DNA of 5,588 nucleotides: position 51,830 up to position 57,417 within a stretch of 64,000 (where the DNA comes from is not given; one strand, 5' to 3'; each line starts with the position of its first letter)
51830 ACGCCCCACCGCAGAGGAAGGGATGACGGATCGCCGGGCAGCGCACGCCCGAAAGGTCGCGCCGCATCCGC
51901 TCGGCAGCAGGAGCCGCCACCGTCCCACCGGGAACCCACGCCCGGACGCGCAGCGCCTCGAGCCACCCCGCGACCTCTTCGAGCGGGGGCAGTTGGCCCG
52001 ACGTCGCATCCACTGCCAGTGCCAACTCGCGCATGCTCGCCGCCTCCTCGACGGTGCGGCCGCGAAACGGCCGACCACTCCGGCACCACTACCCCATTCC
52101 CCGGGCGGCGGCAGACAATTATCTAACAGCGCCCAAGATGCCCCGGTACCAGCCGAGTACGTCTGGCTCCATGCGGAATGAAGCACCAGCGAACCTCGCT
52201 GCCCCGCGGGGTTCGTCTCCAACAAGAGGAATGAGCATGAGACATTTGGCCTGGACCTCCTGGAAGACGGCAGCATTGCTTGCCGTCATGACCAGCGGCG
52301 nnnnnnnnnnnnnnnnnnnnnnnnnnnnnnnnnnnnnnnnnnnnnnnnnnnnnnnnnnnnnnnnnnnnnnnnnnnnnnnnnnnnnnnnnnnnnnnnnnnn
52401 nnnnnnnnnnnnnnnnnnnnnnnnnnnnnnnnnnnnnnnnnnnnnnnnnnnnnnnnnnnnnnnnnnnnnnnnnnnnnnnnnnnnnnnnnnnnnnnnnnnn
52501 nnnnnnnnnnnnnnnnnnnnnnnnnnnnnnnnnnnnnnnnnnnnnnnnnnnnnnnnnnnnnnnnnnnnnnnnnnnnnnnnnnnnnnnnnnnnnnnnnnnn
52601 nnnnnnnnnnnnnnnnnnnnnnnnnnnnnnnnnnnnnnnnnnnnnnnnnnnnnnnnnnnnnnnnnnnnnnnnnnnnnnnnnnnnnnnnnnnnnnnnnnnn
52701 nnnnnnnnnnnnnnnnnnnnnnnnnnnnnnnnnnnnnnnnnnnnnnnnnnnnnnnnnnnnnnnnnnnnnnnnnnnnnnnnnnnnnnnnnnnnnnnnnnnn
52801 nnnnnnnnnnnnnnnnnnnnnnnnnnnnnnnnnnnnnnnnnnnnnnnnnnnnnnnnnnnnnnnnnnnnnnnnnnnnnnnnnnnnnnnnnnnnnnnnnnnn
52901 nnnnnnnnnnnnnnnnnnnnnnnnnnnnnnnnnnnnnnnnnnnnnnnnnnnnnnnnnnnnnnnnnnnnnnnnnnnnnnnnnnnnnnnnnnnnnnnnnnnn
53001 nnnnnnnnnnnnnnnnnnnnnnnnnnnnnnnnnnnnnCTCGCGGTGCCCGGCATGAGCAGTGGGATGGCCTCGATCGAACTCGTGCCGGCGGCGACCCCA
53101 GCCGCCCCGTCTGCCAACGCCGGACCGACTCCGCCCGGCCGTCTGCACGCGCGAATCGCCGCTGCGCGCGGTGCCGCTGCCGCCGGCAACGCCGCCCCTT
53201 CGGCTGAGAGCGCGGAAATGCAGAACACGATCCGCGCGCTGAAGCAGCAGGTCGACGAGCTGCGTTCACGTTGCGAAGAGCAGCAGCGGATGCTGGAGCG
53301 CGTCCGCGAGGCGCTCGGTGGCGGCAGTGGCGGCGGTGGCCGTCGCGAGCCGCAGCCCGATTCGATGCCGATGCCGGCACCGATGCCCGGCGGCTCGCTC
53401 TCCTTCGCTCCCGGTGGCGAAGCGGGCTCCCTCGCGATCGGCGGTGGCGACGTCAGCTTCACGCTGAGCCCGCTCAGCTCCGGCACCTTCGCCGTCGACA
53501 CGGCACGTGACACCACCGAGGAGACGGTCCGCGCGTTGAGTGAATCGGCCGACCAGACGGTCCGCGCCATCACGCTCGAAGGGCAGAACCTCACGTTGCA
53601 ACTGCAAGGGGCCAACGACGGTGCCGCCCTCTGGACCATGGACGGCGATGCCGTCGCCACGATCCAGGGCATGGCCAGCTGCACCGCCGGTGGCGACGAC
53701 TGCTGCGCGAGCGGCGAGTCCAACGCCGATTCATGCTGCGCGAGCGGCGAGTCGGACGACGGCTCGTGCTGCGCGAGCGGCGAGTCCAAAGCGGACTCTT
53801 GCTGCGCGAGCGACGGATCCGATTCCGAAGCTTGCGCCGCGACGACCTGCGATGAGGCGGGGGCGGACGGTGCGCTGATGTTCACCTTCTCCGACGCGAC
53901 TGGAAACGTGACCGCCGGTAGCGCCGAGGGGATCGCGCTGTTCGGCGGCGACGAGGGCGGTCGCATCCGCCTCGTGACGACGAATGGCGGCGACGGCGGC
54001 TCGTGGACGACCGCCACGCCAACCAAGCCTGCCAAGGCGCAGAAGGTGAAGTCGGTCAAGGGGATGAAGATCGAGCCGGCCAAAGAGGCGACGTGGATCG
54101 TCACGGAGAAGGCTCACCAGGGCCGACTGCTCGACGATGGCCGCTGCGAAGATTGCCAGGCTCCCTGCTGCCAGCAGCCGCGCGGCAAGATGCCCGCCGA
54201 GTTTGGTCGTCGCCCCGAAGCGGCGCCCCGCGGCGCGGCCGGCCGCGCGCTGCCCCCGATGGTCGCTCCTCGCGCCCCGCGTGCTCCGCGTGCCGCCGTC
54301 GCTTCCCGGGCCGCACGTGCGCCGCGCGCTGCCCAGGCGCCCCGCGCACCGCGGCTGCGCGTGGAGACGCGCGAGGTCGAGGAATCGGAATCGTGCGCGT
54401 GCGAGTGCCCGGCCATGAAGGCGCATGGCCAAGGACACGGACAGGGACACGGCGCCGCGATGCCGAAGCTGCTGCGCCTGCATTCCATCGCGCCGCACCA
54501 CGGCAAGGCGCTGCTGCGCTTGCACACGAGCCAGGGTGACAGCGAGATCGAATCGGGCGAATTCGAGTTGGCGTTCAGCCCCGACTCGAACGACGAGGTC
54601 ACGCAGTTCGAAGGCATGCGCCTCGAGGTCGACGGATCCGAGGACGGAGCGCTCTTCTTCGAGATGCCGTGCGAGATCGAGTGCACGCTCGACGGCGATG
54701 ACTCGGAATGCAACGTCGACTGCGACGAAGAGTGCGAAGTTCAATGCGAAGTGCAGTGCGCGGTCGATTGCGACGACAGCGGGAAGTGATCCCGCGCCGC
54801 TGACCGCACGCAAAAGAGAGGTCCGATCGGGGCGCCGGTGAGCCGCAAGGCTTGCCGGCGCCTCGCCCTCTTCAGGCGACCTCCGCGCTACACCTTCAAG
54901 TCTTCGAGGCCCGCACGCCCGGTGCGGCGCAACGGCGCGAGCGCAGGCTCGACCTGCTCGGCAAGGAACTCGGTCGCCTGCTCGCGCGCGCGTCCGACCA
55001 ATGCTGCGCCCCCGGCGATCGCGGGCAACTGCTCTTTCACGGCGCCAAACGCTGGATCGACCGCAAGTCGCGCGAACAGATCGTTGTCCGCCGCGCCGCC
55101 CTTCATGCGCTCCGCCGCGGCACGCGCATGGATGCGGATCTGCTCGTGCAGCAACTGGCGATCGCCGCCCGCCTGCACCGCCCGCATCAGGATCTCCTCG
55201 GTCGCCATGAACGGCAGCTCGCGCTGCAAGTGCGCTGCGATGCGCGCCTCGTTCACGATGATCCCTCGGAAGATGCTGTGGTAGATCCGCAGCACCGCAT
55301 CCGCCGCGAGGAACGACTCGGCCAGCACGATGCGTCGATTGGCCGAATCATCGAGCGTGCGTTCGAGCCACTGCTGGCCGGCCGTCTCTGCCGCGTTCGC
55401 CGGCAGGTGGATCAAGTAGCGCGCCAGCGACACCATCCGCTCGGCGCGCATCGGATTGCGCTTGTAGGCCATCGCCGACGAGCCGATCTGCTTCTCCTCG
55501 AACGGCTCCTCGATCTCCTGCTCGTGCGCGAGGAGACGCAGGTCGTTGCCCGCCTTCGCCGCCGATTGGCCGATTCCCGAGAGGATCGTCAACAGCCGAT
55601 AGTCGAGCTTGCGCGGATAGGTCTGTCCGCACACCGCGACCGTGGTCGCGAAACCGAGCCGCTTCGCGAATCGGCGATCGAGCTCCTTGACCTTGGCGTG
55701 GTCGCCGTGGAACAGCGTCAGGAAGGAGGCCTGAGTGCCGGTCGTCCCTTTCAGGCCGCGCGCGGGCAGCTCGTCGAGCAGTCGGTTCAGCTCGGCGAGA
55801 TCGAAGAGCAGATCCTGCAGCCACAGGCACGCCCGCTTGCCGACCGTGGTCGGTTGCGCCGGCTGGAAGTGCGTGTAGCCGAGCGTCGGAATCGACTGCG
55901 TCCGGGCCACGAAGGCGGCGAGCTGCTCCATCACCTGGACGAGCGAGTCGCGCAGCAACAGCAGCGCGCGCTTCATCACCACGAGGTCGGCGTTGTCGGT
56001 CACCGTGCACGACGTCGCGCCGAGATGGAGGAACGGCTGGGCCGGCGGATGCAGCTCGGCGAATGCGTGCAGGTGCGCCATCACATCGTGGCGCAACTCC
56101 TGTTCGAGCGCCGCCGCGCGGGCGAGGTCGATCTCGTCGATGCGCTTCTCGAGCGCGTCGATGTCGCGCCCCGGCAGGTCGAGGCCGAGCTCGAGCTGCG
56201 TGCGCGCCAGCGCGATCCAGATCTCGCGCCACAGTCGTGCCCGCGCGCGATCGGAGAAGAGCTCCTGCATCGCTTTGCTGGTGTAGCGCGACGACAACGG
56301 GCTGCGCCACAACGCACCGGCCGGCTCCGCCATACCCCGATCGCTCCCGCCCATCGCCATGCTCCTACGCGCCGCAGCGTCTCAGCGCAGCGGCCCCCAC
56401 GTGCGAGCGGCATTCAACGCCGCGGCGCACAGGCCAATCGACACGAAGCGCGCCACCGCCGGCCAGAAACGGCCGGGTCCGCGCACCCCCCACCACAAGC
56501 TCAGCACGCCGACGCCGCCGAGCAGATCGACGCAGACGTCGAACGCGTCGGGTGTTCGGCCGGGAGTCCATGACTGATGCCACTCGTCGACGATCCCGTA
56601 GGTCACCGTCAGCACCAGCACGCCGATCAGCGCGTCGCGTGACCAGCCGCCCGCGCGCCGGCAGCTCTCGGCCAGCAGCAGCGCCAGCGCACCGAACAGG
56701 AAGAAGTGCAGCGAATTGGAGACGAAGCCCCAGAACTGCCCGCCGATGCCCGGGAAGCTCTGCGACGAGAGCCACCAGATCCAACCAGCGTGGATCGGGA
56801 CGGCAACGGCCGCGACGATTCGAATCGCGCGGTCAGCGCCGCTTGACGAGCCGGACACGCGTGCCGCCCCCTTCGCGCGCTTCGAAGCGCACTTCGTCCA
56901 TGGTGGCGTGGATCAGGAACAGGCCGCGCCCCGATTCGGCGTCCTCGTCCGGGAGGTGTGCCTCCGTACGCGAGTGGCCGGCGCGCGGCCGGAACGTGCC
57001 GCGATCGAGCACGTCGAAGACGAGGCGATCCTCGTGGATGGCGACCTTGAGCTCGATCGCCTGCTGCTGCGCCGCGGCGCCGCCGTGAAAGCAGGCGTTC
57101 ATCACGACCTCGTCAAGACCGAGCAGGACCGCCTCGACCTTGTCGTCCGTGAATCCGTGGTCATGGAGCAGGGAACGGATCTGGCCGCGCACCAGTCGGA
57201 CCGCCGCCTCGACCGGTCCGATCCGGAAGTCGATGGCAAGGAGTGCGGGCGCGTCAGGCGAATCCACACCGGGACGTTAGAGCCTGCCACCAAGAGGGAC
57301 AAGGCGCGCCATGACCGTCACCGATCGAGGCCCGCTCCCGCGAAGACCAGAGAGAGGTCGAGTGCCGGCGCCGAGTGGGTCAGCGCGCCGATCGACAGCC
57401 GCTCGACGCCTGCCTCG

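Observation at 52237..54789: Secreted double-PDZ protein with CC(ASGES) repeats, an HGQGHG tract and a Cys/Asp/Glu-rich tail; candidate periplasmic metal-binding or sensor protein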

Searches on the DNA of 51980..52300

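Call 80: search_rna_families(source=window, start=51980, end=52300, threshold=evalue, max_evalue=10)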
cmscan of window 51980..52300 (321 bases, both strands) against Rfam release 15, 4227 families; matches with E-value up to 10: 1.
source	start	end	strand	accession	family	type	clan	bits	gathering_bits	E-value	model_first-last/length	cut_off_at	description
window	52204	52276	+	RF02042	HOTTIP_3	Gene; lncRNA;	-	4.9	50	5.7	284-353/353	no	HOXA transcript at the distal tip, conserved region 3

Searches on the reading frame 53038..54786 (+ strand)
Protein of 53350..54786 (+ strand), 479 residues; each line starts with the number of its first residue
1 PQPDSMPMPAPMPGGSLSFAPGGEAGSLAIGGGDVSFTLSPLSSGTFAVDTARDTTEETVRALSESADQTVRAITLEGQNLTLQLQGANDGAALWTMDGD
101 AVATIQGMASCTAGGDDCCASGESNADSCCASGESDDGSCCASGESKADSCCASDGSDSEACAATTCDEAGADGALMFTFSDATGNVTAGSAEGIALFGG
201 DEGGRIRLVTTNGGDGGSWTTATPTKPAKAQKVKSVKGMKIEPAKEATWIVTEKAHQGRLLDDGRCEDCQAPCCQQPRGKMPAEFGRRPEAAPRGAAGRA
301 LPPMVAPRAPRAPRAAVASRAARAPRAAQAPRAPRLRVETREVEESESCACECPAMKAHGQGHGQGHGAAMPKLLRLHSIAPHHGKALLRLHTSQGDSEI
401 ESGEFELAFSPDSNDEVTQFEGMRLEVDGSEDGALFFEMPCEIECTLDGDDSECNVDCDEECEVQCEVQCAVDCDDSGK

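Call 21: search_solved_structures(query=window:53350-54786:+, max_evalue=10)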
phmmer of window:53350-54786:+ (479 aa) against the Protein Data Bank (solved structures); distinct sequences matched with E-value up to 10: 0.

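Call 50: search_protein_representatives(alignment_id=A2)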
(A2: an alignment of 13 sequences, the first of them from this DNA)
Query: 13 sequences, 574 profile positions. Proteins with E-value up to 0.001 (for the whole library): 18; up to 1e-10: 12; up to 1e-30: 11. The best 18 are listed.
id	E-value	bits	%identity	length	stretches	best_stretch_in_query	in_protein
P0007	4.9e-132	458.8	-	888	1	2-574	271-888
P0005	4.1e-123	429.4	-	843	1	2-573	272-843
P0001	2.7e-117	410.1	-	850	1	2-525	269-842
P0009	8.0e-107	375.6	-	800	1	2-573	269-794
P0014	4.5e-106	373.1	-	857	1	2-573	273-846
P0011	4.9e-105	369.7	-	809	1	5-563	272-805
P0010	4.9e-102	359.7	-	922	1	2-573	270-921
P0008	1.6e-101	358.0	-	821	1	2-574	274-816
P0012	1.5e-69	252.5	-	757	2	2-163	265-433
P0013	2.8e-55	205.4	-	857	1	2-573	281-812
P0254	1.0e-38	150.7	-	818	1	5-573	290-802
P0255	1.2e-15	74.5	-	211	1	350-573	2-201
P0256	9.4e-09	51.8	-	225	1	417-569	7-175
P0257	3.6e-08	49.8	-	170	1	470-573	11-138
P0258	1.0e-04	38.4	-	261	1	28-96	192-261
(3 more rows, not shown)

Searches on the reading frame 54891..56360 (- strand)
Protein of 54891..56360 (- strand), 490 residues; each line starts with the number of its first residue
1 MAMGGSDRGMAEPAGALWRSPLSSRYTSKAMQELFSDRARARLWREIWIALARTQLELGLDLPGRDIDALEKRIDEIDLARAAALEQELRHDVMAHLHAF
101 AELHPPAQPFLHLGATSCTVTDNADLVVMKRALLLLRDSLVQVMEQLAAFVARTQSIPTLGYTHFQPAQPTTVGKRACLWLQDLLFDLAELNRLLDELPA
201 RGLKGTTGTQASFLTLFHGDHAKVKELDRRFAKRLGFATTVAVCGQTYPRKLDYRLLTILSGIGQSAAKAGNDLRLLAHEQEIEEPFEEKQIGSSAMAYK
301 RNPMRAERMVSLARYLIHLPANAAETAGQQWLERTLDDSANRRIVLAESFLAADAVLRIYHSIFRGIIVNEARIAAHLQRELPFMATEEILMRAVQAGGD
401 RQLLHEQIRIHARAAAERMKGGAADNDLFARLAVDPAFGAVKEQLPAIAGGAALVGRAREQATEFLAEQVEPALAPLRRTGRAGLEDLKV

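Call 31: find_homologous_proteins(query=window:54891-56360:-, max_evalue=1e-100)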
Query window:54891-56360:- (490 aa): 7994 proteins with E <= 1e-100 among 8000 candidates; the best 120 are listed.
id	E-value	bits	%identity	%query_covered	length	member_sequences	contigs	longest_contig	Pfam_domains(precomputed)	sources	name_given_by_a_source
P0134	0.0e+0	1062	100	100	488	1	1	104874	PF10397.15,PF00206.26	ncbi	-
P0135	1.2e-266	903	85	100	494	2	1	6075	PF10397.15,PF00206.26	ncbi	-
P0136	7.3e-266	900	86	100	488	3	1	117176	PF10397.15,PF00206.26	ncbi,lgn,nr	ncbi:MAG: adenylosuccinate lyase [Planctomycetes bacterium]|nr:adenylosuccinate lyase [Planctomyceto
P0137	2.2e-255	866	81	100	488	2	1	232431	PF10397.15,PF00206.26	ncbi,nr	ncbi:MAG: adenylosuccinate lyase [Planctomycetes bacterium]|nr:adenylosuccinate lyase [Planctomyceto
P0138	2.0e-254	863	81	100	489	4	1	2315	PF10397.15,PF00206.26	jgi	jgi:adenylosuccinate lyase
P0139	6.0e-249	845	81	97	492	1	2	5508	PF10397.15,PF00206.26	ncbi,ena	-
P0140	2.3e-246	836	81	97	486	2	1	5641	PF10397.15,PF00206.26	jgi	jgi:adenylosuccinate lyase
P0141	7.7e-244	828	78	99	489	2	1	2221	PF10397.15,PF00206.26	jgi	jgi:adenylosuccinate lyase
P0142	2.3e-243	826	79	97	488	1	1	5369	PF10397.15,PF00206.26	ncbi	-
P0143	3.1e-242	822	78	98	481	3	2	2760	PF10397.15,PF00206.26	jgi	-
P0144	4.6e-242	822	78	99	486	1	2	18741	PF10397.15,PF00206.26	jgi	jgi:adenylosuccinate lyase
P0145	3.5e-241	819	79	97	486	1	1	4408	PF10397.15,PF00206.26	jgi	jgi:adenylosuccinate lyase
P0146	4.4e-241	819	77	99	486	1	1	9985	PF10397.15,PF00206.26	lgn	-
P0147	1.4e-240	817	77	100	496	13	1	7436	PF10397.15,PF00206.26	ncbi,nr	ncbi:MAG TPA: adenylosuccinate lyase [Planctomycetota bacterium]|nr:adenylosuccinate lyase [Planctom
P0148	1.9e-240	817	77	99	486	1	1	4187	PF10397.15,PF00206.26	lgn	-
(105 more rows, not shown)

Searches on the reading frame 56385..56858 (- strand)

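Call 88: search_protein_families(library=pfam, proteins=[window:56385-56858:-], max_evalue=0.001)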
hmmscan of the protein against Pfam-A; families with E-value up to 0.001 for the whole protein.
window:56385-56858:- (158 aa): 2 families
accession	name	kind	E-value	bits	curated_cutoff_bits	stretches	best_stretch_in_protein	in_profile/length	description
PF04892.17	VanZ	-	1.7e-11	45.3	30.1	1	34-117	52-117/126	VanZ like family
PF23778.1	Phage_holin_2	-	0.0001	22.9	32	1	77-148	8-75/92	Putative phage holin family 2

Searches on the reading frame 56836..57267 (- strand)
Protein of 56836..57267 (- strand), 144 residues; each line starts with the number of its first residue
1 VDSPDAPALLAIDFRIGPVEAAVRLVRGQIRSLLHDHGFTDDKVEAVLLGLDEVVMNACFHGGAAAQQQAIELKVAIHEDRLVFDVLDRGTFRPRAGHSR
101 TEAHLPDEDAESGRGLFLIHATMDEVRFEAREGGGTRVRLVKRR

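Call 88: search_protein_families(library=pfam, proteins=[window:56836-57267:-], max_evalue=0.001)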
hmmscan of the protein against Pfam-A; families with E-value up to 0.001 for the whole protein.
window:56836-57267:- (144 aa): 2 families
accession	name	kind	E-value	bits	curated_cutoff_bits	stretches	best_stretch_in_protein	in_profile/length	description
PF13581.12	HATPase_c_2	-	1.9e-23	83.3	27.4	1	21-142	6-127/127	Histidine kinase-like ATPase domain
PF02518.31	HATPase_c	-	0.0003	21.6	26.4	1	51-140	10-105/111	Histidine kinase-, DNA gyrase B-, and HSP90-like ATPase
